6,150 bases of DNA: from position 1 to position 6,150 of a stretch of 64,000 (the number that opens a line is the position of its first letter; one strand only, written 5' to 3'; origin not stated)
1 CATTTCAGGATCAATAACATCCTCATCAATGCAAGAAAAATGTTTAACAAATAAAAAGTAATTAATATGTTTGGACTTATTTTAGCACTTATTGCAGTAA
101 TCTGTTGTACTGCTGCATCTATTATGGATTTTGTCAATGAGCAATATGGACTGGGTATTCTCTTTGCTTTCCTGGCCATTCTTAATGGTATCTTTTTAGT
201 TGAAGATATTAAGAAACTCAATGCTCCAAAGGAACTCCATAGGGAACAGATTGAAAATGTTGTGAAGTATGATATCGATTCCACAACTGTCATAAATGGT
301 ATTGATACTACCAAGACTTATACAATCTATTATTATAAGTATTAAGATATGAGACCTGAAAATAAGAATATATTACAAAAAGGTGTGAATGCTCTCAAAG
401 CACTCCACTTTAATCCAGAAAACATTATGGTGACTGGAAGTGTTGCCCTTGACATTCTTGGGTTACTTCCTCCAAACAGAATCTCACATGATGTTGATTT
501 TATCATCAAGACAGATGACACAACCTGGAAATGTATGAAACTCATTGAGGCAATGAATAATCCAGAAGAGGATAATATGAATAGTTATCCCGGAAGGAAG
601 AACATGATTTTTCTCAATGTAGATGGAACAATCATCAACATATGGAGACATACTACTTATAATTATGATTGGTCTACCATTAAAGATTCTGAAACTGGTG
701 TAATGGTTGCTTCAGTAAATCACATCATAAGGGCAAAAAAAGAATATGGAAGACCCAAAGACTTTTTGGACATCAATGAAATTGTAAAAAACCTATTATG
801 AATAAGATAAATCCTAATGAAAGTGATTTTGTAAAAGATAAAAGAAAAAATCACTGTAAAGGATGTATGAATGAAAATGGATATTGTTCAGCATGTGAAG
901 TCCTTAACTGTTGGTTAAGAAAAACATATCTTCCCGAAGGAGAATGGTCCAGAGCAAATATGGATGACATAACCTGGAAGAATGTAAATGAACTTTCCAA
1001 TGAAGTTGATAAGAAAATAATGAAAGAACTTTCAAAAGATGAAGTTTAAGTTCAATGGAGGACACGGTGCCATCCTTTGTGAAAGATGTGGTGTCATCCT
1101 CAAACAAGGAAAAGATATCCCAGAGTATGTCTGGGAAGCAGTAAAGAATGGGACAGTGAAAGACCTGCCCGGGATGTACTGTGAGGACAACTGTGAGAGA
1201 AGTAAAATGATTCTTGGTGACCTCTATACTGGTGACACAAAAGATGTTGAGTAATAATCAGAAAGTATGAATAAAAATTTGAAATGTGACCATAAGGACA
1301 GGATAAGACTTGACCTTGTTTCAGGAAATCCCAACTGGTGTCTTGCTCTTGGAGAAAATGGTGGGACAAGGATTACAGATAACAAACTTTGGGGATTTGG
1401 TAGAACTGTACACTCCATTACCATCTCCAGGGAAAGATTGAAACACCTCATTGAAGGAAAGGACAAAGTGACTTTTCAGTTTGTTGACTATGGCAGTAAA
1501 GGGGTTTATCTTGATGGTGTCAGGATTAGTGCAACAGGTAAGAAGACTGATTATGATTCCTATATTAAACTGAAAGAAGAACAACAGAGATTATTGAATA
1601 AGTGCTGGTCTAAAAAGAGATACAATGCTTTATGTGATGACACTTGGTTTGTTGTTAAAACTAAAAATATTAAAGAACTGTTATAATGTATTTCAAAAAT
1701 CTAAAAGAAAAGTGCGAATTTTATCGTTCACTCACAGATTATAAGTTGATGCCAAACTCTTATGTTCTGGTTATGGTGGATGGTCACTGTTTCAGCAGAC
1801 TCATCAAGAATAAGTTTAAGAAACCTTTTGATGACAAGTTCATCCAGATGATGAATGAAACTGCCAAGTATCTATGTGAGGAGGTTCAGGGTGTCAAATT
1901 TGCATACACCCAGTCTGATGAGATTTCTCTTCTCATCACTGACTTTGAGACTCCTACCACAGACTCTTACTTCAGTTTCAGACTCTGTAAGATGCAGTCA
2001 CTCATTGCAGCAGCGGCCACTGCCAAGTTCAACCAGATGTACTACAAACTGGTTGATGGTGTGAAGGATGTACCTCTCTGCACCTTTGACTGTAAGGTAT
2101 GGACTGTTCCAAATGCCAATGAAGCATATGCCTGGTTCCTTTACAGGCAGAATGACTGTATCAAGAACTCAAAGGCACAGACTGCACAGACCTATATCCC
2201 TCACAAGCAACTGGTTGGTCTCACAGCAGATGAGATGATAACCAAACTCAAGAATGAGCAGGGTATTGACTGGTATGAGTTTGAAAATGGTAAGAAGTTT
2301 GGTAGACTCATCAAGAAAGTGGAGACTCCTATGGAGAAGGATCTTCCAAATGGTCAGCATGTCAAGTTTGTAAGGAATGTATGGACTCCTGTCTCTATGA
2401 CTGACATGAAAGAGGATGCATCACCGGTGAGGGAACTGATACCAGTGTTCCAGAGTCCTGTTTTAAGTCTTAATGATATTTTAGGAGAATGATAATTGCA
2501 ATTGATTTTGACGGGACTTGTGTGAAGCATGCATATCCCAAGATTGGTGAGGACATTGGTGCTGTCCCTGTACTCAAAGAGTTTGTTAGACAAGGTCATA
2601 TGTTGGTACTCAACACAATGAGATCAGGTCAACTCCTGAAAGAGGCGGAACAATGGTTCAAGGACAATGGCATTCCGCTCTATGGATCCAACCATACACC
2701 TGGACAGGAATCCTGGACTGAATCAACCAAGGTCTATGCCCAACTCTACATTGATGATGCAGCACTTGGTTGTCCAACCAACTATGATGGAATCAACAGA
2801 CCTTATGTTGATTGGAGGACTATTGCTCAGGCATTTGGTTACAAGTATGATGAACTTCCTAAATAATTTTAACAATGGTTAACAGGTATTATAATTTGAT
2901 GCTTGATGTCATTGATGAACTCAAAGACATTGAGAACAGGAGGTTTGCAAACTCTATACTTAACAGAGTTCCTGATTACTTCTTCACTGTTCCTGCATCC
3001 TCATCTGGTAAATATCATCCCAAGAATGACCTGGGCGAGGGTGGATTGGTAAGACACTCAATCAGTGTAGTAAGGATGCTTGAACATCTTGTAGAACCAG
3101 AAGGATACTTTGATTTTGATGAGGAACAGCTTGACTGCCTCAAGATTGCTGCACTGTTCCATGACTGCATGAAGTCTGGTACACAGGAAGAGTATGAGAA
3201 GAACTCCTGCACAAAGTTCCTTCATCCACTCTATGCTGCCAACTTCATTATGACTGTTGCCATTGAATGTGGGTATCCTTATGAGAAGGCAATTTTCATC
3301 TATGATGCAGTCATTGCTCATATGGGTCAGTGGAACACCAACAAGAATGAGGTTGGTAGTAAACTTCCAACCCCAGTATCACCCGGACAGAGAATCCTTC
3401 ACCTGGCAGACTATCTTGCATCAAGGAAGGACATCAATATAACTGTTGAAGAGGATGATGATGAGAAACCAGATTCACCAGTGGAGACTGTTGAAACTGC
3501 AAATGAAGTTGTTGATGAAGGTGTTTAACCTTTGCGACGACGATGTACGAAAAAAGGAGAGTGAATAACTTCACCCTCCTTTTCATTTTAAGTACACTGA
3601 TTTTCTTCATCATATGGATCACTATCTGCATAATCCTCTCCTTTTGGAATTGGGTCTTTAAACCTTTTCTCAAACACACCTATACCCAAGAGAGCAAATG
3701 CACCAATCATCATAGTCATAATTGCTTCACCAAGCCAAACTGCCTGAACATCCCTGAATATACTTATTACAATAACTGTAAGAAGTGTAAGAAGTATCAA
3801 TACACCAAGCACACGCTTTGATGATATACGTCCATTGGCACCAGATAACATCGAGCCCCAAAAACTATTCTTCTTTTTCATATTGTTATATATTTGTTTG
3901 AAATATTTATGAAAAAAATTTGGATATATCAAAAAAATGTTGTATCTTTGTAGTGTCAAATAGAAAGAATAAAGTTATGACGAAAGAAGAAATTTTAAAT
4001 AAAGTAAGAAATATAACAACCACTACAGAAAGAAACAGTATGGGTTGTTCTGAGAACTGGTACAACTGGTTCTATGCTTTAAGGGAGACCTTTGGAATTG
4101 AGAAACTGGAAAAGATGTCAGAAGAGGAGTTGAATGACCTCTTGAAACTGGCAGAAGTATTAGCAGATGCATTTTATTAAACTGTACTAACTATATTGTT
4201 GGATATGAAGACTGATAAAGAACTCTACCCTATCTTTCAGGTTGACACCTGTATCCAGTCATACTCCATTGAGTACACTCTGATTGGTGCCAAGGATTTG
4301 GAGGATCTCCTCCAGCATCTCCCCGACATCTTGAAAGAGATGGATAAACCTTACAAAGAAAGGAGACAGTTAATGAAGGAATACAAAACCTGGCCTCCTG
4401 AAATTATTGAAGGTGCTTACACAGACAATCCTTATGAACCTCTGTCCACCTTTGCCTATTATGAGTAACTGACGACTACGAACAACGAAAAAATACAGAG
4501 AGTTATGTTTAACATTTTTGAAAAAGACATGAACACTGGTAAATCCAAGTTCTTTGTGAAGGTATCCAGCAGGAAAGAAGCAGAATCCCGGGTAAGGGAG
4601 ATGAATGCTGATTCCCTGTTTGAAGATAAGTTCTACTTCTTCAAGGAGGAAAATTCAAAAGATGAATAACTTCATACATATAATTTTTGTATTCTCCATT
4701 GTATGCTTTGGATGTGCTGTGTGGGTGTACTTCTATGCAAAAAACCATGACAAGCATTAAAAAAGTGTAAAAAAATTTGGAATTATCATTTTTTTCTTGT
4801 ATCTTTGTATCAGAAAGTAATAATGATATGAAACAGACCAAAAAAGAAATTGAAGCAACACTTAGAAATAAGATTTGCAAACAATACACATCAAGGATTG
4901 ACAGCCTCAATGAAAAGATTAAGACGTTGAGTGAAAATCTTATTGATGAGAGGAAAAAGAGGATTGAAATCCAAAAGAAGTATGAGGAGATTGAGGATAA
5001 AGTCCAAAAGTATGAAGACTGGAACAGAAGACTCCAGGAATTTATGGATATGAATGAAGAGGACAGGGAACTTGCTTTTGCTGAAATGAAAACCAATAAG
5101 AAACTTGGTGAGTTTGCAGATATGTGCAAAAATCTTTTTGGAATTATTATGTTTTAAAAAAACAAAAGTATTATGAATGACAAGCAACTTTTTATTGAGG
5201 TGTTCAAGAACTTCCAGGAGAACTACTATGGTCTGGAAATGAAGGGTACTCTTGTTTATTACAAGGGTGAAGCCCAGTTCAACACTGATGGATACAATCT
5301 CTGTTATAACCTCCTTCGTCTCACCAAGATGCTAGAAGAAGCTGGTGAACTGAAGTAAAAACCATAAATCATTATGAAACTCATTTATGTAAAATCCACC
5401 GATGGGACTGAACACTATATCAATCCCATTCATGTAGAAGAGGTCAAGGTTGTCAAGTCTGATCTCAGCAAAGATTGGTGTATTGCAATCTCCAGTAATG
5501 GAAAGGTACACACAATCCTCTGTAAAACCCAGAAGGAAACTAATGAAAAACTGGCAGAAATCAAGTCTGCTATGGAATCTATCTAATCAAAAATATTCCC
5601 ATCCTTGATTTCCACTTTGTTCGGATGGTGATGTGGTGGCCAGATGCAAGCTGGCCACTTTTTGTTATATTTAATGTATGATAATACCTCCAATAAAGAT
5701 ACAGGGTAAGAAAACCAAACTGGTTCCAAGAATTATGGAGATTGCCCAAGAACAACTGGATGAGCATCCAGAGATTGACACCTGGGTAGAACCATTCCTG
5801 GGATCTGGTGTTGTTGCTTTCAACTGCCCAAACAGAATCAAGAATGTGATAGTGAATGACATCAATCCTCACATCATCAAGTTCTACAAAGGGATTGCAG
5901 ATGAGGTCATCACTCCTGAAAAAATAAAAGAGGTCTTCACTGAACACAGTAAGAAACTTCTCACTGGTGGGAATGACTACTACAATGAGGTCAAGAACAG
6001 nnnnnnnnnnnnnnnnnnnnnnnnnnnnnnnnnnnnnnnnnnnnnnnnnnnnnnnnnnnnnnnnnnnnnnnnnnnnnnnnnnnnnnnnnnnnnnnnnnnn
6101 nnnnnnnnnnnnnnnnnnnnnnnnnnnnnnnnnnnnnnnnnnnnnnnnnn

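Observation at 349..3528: Clustered RNA-end repair enzymes: Pol-beta NTase, Thg1-like 3'-5' polymerase, HAD phosphatase, HD phosphohydrolase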

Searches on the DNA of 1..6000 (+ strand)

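Call 5: search_dna_similar(query=window:1-6000:+, collection=phages, mode=near, max_rows=25)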
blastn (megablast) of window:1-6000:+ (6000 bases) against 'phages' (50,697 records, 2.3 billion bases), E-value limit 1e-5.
No match.
